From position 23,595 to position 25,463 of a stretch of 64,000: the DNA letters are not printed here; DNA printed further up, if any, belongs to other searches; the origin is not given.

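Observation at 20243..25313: Five-gene Nik/Opp-family ABC importer between yjcO and fdhF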

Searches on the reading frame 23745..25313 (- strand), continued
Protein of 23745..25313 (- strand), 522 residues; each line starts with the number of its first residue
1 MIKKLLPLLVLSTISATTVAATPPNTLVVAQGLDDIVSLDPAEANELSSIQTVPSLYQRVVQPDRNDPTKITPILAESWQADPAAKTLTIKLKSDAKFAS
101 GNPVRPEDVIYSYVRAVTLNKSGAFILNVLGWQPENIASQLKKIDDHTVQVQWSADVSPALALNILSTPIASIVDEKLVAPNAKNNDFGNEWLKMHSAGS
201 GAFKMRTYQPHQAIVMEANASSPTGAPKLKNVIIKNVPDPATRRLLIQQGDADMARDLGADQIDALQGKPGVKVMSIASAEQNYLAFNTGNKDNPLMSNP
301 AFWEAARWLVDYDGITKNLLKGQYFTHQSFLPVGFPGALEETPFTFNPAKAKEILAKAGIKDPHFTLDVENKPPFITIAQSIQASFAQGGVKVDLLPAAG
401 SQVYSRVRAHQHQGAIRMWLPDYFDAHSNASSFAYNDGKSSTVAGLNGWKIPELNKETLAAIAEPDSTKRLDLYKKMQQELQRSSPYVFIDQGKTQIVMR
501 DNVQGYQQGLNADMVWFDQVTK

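Call 45: find_encoding_contigs(protein=P0128, flank=8000, max_places=2)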
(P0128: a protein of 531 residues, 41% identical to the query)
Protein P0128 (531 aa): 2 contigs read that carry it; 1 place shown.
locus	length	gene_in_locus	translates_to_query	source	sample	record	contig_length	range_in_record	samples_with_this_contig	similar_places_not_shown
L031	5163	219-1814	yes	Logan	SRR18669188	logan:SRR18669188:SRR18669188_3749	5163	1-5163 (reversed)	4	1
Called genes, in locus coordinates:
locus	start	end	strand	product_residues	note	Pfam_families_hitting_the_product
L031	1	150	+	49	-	?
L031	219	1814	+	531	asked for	PF00496:SBP_bac_5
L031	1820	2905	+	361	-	PF19300:BPD_transp_1_N (weak), PF00528:BPD_transp_1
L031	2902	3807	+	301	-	PF12911:OppC_N, PF00528:BPD_transp_1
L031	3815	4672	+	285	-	PF00005:ABC_tran, PF02463:SMC_N (faint)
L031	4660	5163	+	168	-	?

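Call 53: profile_search(protein=L013:8033-8728:-)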
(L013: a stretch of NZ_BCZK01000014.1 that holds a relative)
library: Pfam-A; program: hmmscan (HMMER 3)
A. the first sequence (231 residues): domains with independent E <= 10: 3; with E <= 0.001: 2
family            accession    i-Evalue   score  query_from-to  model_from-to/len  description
Acetyltransf_3    PF13302.13    5.1e-16    60.1      36-173         4-138/138  Acetyltransferase (GNAT) domain
Acetyltransf_1    PF00583.31    1.1e-05    26.2      92-172        39-116/116  Acetyltransferase (GNAT) family
Acetyltransf_4    PF13420.13      0.064    13.7      69-191        32-153/155  Acetyltransferase (GNAT) domain

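Call 55: search_protein_families(proteins=[L024:2063-4096:-, L024:4225-4818:+, L024:4829-6301:+, L024:6316-7980:+, L024:15702-16466:+, L024:17168-17929:-, L024:17922-18587:-, L024:18602-19258:-, L029:1739-2263:-, L029:582-1736:-], library=ncbifam, max_evalue=1e-10)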
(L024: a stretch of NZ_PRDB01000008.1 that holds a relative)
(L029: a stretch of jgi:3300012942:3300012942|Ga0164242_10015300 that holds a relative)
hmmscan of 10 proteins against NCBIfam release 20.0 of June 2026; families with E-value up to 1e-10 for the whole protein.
L024:2063-4096:- (677 aa): 5 families
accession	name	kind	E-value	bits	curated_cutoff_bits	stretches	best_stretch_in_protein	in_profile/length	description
NF007399.1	PRK09928.1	subfamily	0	1320.9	695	1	7-676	5-674/675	choline BCCT transporter BetT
TIGR00842.1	bcct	subfamily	5.7e-181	602.2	407.55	1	55-503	1-452/452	BCCT family transporter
NF047988.1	betaine_BCCT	equivalog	3.2e-149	497.5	650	1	17-501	2-482/483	glycine betaine uptake BCCT transporter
NF002887.1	PRK03356.1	equivalog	4e-75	253.4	541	1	8-499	4-495/497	L-carnitine/gamma-butyrobetaine antiporter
NF007412.0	PRK09950.1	equivalog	1.3e-69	235.1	647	1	15-508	10-503/536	BCCT family transporter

L024:4225-4818:+ (197 aa): 3 families
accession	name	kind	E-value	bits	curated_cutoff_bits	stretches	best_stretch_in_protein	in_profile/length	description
NF001978.0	PRK00767.1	equivalog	1e-88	296.3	118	1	1-193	1-192/197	transcriptional regulator BetI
TIGR03384.1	betaine_BetI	equivalog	4.6e-77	258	201.3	1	2-191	1-188/189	choline-binding transcriptional repressor BetI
NF053878.1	FATransRegFadRBac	equivalog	3.4e-11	43.3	200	1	12-97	6-89/190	fatty acid metabolism transcriptional regulator FadR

L024:4829-6301:+ (490 aa): 42 families (the best 25 are shown)
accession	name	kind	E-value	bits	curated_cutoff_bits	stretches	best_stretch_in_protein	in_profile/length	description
NF009725.0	PRK13252.1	equivalog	3.7e-270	896.3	593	1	1-490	1-488/488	betaine-aldehyde dehydrogenase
TIGR01804.1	BADH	equivalog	2.5e-235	781.3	668.6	1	10-477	1-467/467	betaine-aldehyde dehydrogenase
TIGR02299.1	HpaE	equivalog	5.6e-146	486.9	638.35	1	9-485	3-480/488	5-carboxymethyl-2-hydroxymuconate semialdehyde dehydrogenase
NF010000.0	PRK13473.1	subfamily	2.5e-141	471.6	615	1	6-482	2-473/475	aminobutyraldehyde dehydrogenase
NF045736.1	PaDhStyDRhodo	equivalog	8e-138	459.9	800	1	7-481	3-477/479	phenylacetaldehyde dehydrogenase StyD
NF045735.1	PaDhStyDPseudo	equivalog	2.7e-136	455.1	850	1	7-481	3-481/483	phenylacetaldehyde dehydrogenase StyD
TIGR03216.1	OH_muco_semi_DH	equivalog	2.7e-133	445.1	693.25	1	9-482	3-480/481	2-hydroxymuconic semialdehyde dehydrogenase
NF042993.1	AlphKGSA_gudD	equivalog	3.4e-124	415.2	770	1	8-481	5-480/481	alpha-ketoglutaric semialdehyde dehydrogenase GucD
NF050026.1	AcaldDHExaC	equivalog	4.3e-123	411.6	900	1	7-482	16-494/503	acetaldehyde dehydrogenase ExaC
NF052305.1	DioxValDhHalo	equivalog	1.2e-120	403.7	750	1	6-479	4-479/483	2,5-dioxovalerate dehydrogenase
NF007352.0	PRK09847.1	equivalog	1.2e-120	403.3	850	1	4-482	17-492/495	aldehyde dehydrogenase PuuC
TIGR01780.1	SSADH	subfamily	1.3e-113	380.2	646.35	1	27-477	2-448/448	succinate-semialdehyde dehydrogenase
TIGR03374.1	ABALDH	equivalog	2.5e-110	369.5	909.3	1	7-481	2-471/472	aminobutyraldehyde dehydrogenase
NF007497.0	PRK10090.1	equivalog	1.6e-107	360.3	500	1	1-481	1-477/480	aldehyde dehydrogenase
NF006916.0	PRK09407.1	equivalog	8.8e-107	357.9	521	1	16-481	28-492/526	succinic semialdehyde dehydrogenase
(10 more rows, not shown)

L024:6316-7980:+ (554 aa): 5 families
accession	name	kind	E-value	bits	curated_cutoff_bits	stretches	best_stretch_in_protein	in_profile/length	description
TIGR01810.1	betA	equivalog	2.7e-298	990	732.1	1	4-537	1-532/532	choline dehydrogenase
NF002550.0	PRK02106.1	subfamily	3.7e-298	989.7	605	1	1-552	4-554/563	choline dehydrogenase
TIGR03970.1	mycofact_MftG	equivalog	5.6e-94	315.8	387.45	2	4-314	2-306/487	mycofactocin dehydrogenase MftG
TIGR04542.1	GMC_mycofac_2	equivalog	1.2e-37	130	400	1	4-309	1-258/425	mycofactocin system GMC family oxidoreductase MftG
NF038210.1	GMC_mycofac_3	equivalog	1.6e-15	57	300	0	468-528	353-409/418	mycofactocin system GMC family oxidoreductase MftG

L024:15702-16466:+ (254 aa): 190 families (the best 25 are shown)
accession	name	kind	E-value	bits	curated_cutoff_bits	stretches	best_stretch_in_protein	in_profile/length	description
NF007829.0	PRK10538.1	equivalog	2.9e-87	292.2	411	1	6-253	2-247/248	bifunctional NADP-dependent 3-hydroxy acid dehydrogenase/3-hydroxypropionate dehydrogenase YdfG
NF005672.0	PRK07454.1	equivalog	1.4e-41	142.2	234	1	3-243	5-238/241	SDR family oxidoreductase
NF005559.1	PRK07231.1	subfamily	2.2e-40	138.7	215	1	3-226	3-229/249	glucose 1-dehydrogenase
NF005594.0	PRK07326.1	equivalog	5.5e-40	137.4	271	1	3-244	5-234/237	SDR family oxidoreductase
NF009466.0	PRK12826.1-2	subfamily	1.2e-38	133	222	1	4-226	3-226/248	3-oxoacyl-ACP reductase FabG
NF006123.0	PRK08267.1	equivalog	5.5e-37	127.4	261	1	4-229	2-223/261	SDR family oxidoreductase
NF005372.1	PRK06914.1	subfamily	3.8e-36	124.7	320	1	4-191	2-189/279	SDR family oxidoreductase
NF005437.0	PRK07024.1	equivalog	7.3e-36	123.9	266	1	3-192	3-191/259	SDR family oxidoreductase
NF004526.0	PRK05872.1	subfamily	3.3e-35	121.6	276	1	4-192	10-195/297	short-chain dehydrogenase/reductase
NF004825.0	PRK06181.1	equivalog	5e-35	121.1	215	1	3-228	5-230/268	SDR family oxidoreductase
NF040690.1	mycolate_SDR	equivalog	8.6e-35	120.4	380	1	4-190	8-192/265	mycolate reductase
NF004823.0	PRK06179.1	subfamily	1.8e-34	119.4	310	1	2-202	3-194/271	oxidoreductase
NF052558.1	MBtsdlDhBudC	equivalog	2.2e-34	119.2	270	1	4-226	3-223/250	meso-2,3-butanediol dehydrogenase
NF038213.1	SDR_TniO_fam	equivalog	3.1e-34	118.5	300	1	4-244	2-249/249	SDR family oxidoreductase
NF005806.0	PRK07666.1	equivalog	3.2e-33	115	286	1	4-194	7-196/239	3-ketoacyl-ACP reductase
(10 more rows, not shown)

L024:17168-17929:- (253 aa): 181 families (the best 25 are shown)
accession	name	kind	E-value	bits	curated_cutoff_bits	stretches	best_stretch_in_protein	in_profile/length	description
NF008428.0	PRK11264.1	equivalog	2.5e-90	302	406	1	6-251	3-246/250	L-cystine ABC transporter ATP-binding protein TcyN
TIGR03005.1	ectoine_ehuA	equivalog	2.4e-89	298.9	345.4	1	7-251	1-249/252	ectoine/hydroxyectoine ABC transporter ATP-binding protein EhuA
NF007908.0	PRK10619.1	equivalog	1.1e-88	296.8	466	1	5-252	4-255/257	histidine ABC transporter ATP-binding protein HisP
NF007027.0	PRK09493.1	equivalog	1.2e-85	286.7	379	1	7-251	2-238/240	glutamine ABC transporter ATP-binding protein GlnQ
NF008338.0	PRK11124.1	equivalog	8.4e-78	261.2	369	1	6-250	2-241/242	arginine ABC transporter ATP-binding protein ArtP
TIGR00972.1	3a0107s01c2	equivalog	3.4e-65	219.8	343.2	1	7-250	2-244/248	phosphate ABC transporter ATP-binding protein PstB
TIGR02314.1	ABC_MetN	equivalog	3e-58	197.5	499.7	1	9-252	4-244/343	methionine ABC transporter ATP-binding protein MetN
TIGR03265.1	PhnT2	equivalog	6.2e-58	196.7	457.7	1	6-249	4-235/353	putative 2-aminoethylphosphonate ABC transporter ATP-binding protein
TIGR02315.1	ABC_phnC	equivalog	6.7e-58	196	266.1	1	7-236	2-233/243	phosphonate ABC transporter ATP-binding protein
TIGR02673.1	FtsE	equivalog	5.7e-57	192.8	264.85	1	7-225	2-213/214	cell division ATP-binding protein FtsE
TIGR00968.1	3a0106s01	subfamily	8.5e-56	189.1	342.75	1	8-250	2-232/237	sulfate ABC transporter ATP-binding protein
TIGR01186.1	proV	subfamily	6.7e-54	183.4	326.6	1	22-251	9-232/363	betaine/proline/choline family ABC transporter ATP-binding protein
TIGR03608.1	L_ocin_972_ABC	subfamily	6.2e-53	179.3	254.85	1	9-221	1-205/206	putative bacteriocin export ABC transporter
TIGR04520.1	ECF_ATPase_1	equivalog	1.4e-51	175.5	315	1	7-241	1-228/269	energy-coupling factor transporter ATPase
NF008105.0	PRK10851.1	equivalog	1.8e-51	174.9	502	1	7-249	3-237/362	sulfate/thiosulfate ABC transporter ATP-binding protein CysA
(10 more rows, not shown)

L024:17922-18587:- (221 aa): 10 families
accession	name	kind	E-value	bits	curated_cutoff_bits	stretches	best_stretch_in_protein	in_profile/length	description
NF011680.0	PRK15100.1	equivalog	2e-29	103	300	1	15-209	16-210/222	cystine ABC transporter permease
TIGR03004.1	ectoine_ehuC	equivalog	2.2e-29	102.9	196.95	1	17-218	10-210/214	ectoine/hydroxyectoine ABC transporter permease subunit EhuC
NF007028.0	PRK09494.1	equivalog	2.4e-29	102.8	303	1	3-209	4-212/219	glutamine ABC transporter permease GlnP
TIGR03003.1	ectoine_ehuD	equivalog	2.9e-29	102.5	205.2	1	4-211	3-210/212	ectoine/hydroxyectoine ABC transporter permease subunit EhuD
NF008337.0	PRK11123.1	equivalog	4.7e-29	101.5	277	1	82-212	99-229/238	arginine ABC transporter permease ArtQ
TIGR01726.1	HEQRo_perm_3TM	subfamily_domain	4.1e-27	94.6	42.2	1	13-108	4-99/99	ABC transporter permease subunit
NF011714.0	PRK15135.1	subfamily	5.3e-26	91.8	319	1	14-216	9-225/228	histidine ABC transporter permease HisQ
NF011651.0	PRK15069.1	subfamily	4e-21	75.5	306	1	14-207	19-222/237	histidine ABC transporter permease HisM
NF011687.0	PRK15107.1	equivalog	1.9e-15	57.4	318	1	4-209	6-219/224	glutamate/aspartate ABC transporter permease GltK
NF008336.0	PRK11122.1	equivalog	2.5e-15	56.8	248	1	14-209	8-211/222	arginine ABC transporter permease ArtM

L024:18602-19258:- (218 aa): 10 families
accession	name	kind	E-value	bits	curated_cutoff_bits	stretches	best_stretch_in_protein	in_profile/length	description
NF011680.0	PRK15100.1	equivalog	1.5e-39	136.2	300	1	11-215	12-216/222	cystine ABC transporter permease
TIGR03004.1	ectoine_ehuC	equivalog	4.2e-33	115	196.95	1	12-205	5-198/214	ectoine/hydroxyectoine ABC transporter permease subunit EhuC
NF007028.0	PRK09494.1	equivalog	6.7e-32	111.1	303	1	12-214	13-217/219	glutamine ABC transporter permease GlnP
TIGR03003.1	ectoine_ehuD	equivalog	5.3e-31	108.2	205.2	1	13-198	12-197/212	ectoine/hydroxyectoine ABC transporter permease subunit EhuD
TIGR01726.1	HEQRo_perm_3TM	subfamily_domain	2.3e-28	98.6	42.2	1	11-107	2-98/99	ABC transporter permease subunit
NF008337.0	PRK11123.1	equivalog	3.1e-23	82.5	277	1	86-201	103-218/238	arginine ABC transporter permease ArtQ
NF011651.0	PRK15069.1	subfamily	9.9e-23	80.7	306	1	16-212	21-227/237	histidine ABC transporter permease HisM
NF011714.0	PRK15135.1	subfamily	5.3e-20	72.2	319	1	12-200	7-206/228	histidine ABC transporter permease HisQ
NF008336.0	PRK11122.1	equivalog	7.4e-20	71.6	248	1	14-214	8-216/222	arginine ABC transporter permease ArtM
NF011687.0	PRK15107.1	equivalog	5.8e-19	68.9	318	1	12-198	14-208/224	glutamate/aspartate ABC transporter permease GltK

L029:1739-2263:- (174 aa): 0 families

L029:582-1736:- (384 aa): 57 families (the best 25 are shown)
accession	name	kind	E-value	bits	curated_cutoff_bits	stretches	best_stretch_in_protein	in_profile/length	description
NF006488.0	PRK08912.1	equivalog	1.4e-189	629.9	498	1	3-383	3-383/387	aminotransferase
NF005855.0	PRK07777.1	equivalog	8.8e-134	446.7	553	1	12-383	14-387/391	pyridoxal phosphate-dependent aminotransferase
NF006569.0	PRK09082.1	subfamily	1.3e-123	413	420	1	11-381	15-384/386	methionine aminotransferase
NF009079.0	PRK12414.1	subfamily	7.3e-96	321.5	481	1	12-380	15-381/384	methionine aminotransferase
NF041364.1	GntC_guanitoxin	equivalog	8.4e-79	265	415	1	29-381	1-354/356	guanitoxin biosynthesis PLP-dependent (S)-gamma-hydroxy-L-arginine cyclodehydratase GntC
NF041091.1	asp_aminotase_Arch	equivalog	1e-62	212.1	550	1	24-382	25-373/376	aspartate aminotransferase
NF005817.0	PRK07683.1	equivalog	5.9e-60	203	575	1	18-382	20-379/387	aminotransferase A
NF005816.0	PRK07682.1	equivalog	3.2e-58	197.2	620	1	23-381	26-380/390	aminotransferase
NF004770.0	PRK06108.1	subfamily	4.5e-57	193.7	422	1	12-383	22-391/396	pyridoxal phosphate-dependent aminotransferase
NF005588.0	PRK07309.1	equivalog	1.1e-55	189.2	576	1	27-382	31-384/391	pyridoxal phosphate-dependent aminotransferase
NF005601.0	PRK07337.1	equivalog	1.4e-54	185.8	496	1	24-381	33-389/394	pyridoxal phosphate-dependent aminotransferase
NF006514.0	PRK08960.1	equivalog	1.9e-51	175.1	554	1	23-381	29-382/388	pyridoxal phosphate-dependent aminotransferase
NF006756.0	PRK09276.1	subfamily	8.6e-48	163.2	507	1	22-381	27-383/387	LL-diaminopimelate aminotransferase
NF004975.0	PRK06348.1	equivalog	1.1e-46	159.6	549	1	17-381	20-380/384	pyridoxal phosphate-dependent aminotransferase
TIGR03540.1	DapC_direct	equivalog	2.9e-46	158.1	593.25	1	22-381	25-381/383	LL-diaminopimelate aminotransferase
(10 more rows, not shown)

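Call 67: find_encoding_contigs(protein=P0126, flank=9000, max_places=3)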
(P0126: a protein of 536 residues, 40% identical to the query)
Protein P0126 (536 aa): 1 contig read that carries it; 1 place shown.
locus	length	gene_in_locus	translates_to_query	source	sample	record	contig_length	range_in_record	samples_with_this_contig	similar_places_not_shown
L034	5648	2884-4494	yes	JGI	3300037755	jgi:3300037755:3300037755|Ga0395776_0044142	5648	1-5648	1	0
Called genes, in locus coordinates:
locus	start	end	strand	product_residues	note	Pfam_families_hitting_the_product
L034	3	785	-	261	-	?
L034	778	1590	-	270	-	-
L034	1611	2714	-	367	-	PF00294:PfkB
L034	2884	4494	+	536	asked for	PF00496:SBP_bac_5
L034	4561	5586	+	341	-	PF19300:BPD_transp_1_N, PF00528:BPD_transp_1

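Call 68: find_encoding_contigs(protein=P0134, flank=9000, max_places=3)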
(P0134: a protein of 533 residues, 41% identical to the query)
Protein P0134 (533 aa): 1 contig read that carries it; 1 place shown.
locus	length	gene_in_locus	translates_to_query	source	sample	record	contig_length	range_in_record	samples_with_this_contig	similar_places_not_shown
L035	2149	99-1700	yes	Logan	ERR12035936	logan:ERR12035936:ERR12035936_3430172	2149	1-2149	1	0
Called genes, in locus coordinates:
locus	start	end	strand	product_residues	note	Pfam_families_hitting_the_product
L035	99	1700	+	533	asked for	PF00496:SBP_bac_5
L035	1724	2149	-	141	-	?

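Call 69: predict_structure(alignment_id=A4)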
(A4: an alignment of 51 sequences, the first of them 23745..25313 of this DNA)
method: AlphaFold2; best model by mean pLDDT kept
length: 522 residues; sequences in the alignment: 51
mean_pLDDT: 94.3   pTM: 0.90
mean pLDDT of the five models: 94.3, 94.2, 94.2, 93.9, 93.7
residues with pLDDT >= 90: 485; 70-90: 17; 50-70: 12; < 50: 8
segments of 3 or more residues with pLDDT < 50: 13-18
pLDDT, mean of each block of 10 residues (from residue 1): 52 49 95 94 94 97 92 97 97 98 98 98 95 98 98 96 97 98 96 97 97 97 95 97 96 94 93 95 97 97 99 95 94 94 98 98 98 95 98 98 95 97 95 92 95 97 94 97 97 96 96 95 96
secondary structure, 60 per line:
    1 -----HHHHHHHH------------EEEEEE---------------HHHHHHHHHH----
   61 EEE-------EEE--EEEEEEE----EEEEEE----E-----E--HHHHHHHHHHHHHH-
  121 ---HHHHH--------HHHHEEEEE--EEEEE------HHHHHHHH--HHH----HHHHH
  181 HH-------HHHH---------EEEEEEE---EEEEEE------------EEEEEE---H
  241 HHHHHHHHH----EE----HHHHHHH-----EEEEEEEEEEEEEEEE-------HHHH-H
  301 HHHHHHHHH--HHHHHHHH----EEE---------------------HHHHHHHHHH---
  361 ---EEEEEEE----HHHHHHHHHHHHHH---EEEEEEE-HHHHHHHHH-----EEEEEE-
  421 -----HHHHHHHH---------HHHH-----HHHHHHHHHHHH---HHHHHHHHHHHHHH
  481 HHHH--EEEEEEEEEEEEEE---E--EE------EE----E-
elements in order: H6-13 E26-31 H47-56 E61-63 E71-73 E76-82 E87-92 H106-119 H124-128 H137-140 E141-145 E148-152 H159-166 H176-182 H190-193 E203-209 E213-218 E231-236 H240-249 H260-266 E272-287 H295-298 H300-309 H312-319 E324-326 H348-357 E364-370 H375-388 E392-398 H400-408 E414-419 H426-433 H443-446 H452-463 H467-484 E487-500
